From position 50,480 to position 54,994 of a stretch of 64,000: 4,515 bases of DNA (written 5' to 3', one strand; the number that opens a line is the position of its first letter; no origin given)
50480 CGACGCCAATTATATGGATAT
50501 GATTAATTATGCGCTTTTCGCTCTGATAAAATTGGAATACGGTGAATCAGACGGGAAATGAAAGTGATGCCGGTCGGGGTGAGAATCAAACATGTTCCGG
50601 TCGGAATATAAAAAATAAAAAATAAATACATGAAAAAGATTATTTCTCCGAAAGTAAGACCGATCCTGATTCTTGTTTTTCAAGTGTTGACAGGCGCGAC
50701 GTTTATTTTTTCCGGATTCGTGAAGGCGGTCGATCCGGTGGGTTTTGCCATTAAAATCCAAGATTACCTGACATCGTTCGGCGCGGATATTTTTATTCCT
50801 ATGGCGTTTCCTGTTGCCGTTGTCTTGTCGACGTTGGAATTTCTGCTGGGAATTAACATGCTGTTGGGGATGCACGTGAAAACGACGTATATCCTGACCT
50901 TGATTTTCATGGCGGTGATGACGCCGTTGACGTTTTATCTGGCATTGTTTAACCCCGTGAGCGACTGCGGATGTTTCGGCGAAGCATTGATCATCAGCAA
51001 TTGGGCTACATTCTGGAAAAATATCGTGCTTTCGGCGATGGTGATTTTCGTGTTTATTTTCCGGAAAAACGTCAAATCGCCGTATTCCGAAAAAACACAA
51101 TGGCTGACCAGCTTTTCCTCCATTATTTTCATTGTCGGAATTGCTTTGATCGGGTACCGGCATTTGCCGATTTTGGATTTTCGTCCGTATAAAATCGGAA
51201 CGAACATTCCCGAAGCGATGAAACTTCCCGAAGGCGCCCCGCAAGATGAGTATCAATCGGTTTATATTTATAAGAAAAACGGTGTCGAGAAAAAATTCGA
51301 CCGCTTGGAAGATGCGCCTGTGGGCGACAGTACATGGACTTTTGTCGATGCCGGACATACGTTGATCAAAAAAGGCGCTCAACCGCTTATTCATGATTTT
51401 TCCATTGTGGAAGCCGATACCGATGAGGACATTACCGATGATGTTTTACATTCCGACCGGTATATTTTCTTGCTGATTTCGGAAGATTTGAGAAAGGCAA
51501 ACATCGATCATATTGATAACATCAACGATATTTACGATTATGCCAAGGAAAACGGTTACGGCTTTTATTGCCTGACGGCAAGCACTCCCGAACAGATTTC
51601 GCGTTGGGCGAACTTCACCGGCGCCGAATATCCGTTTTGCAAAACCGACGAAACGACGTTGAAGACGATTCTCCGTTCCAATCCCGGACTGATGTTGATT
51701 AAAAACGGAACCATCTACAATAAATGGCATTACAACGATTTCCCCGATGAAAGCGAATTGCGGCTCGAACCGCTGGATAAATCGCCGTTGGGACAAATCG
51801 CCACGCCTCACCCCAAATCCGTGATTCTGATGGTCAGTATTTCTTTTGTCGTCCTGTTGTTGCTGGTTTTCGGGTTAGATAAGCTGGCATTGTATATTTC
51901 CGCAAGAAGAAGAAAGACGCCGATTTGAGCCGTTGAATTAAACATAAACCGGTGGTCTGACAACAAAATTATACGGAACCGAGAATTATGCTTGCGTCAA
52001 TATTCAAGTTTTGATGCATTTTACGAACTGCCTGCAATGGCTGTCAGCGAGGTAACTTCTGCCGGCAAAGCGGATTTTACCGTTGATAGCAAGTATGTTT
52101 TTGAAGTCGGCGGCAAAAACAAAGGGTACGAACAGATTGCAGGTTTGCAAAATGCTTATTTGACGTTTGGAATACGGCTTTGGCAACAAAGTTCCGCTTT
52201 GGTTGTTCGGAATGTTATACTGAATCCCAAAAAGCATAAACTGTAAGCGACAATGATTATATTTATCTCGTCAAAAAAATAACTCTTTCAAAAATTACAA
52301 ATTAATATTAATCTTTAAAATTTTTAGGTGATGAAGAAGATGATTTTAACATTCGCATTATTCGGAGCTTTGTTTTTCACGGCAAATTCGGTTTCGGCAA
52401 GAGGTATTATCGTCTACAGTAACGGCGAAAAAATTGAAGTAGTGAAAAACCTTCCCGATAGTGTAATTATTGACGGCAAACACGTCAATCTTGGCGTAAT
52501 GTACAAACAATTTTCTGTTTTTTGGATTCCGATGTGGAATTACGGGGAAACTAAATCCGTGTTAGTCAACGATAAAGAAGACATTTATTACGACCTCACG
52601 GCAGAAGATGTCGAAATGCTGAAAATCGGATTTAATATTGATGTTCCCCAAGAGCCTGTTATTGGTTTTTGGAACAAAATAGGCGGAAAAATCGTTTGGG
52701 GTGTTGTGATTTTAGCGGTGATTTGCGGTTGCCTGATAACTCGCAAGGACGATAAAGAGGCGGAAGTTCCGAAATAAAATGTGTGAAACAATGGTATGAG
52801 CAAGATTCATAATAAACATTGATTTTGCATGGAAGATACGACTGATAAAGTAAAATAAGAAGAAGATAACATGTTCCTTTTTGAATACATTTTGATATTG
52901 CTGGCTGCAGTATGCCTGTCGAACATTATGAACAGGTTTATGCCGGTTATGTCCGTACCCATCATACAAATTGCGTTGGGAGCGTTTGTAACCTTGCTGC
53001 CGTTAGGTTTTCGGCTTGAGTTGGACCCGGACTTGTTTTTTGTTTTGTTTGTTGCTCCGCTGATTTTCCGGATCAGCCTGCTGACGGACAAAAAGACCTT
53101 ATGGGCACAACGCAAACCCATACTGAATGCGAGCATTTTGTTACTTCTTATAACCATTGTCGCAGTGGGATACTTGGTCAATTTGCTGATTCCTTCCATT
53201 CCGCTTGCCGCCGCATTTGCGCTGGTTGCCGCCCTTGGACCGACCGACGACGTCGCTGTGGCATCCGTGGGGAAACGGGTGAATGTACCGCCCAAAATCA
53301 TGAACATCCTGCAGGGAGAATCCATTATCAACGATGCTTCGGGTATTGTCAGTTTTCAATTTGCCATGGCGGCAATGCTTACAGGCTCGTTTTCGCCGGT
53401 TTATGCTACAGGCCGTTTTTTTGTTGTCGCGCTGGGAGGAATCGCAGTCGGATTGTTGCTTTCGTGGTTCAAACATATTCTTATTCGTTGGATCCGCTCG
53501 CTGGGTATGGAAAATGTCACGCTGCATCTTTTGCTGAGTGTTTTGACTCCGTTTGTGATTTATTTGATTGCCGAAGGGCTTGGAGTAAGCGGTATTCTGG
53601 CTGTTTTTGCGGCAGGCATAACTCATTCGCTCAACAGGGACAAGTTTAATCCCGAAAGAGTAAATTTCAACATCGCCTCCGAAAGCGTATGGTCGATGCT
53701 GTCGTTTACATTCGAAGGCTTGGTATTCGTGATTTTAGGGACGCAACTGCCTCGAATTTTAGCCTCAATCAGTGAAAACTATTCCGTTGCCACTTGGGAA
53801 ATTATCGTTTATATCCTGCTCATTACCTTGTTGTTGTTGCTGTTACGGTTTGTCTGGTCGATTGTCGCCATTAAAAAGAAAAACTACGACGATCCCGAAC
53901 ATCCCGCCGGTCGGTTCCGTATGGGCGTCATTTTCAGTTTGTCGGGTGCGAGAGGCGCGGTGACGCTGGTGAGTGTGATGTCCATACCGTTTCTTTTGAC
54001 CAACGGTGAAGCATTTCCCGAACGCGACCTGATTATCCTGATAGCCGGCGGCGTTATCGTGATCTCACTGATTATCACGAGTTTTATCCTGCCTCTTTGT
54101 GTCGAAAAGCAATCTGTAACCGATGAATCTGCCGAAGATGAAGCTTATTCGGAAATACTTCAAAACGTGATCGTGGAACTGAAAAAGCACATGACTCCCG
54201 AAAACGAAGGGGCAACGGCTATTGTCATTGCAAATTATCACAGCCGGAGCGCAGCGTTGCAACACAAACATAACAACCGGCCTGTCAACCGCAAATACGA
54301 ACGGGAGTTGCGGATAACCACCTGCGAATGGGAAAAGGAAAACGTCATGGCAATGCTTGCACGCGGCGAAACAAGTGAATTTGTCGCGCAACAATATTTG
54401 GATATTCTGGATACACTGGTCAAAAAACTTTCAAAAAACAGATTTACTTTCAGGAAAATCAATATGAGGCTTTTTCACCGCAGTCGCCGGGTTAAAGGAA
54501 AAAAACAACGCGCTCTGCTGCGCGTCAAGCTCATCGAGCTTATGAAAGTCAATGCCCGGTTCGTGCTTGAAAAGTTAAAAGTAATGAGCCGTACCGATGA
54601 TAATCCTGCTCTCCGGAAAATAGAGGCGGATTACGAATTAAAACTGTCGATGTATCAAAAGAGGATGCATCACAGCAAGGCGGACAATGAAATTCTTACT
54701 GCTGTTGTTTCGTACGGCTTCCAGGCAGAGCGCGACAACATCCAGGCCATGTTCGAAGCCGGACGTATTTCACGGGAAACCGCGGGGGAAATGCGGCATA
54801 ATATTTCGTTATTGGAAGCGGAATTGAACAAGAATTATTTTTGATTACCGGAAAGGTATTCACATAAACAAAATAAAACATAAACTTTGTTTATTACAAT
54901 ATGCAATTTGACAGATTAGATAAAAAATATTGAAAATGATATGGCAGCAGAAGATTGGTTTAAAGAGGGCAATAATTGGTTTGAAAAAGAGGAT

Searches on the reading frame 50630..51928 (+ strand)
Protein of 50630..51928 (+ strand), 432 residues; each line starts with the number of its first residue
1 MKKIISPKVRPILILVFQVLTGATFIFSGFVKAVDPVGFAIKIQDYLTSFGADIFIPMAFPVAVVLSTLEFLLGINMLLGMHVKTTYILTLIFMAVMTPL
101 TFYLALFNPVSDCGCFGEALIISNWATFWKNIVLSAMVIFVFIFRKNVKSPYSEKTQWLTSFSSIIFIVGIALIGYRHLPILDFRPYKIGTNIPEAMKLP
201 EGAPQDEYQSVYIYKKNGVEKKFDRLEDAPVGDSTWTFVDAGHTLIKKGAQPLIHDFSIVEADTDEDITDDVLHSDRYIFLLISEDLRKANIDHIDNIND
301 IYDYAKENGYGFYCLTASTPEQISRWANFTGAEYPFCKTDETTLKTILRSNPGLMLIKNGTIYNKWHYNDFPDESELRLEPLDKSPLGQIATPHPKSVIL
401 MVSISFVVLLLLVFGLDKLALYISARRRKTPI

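Call 53: search_protein_families(library=pfam, proteins=[window:50630-51928:+], max_evalue=0.001)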
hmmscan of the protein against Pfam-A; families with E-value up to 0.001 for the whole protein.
window:50630-51928:+ (432 aa): 1 family
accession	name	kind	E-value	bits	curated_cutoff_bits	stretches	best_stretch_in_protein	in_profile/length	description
PF07291.16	MauE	-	5.9e-15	56.2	27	1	11-142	2-126/128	Methylamine utilisation protein MauE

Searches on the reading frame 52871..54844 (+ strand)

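Call 53: search_protein_families(library=pfam, proteins=[window:52871-54844:+], max_evalue=0.001)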
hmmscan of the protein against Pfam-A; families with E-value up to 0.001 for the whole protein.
window:52871-54844:+ (657 aa): 1 family
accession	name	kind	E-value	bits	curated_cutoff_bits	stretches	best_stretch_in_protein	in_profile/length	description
PF00999.27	Na_H_Exchanger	-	3.2e-55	188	26.2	1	10-411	2-373/375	Sodium/hydrogen exchanger, transmembrane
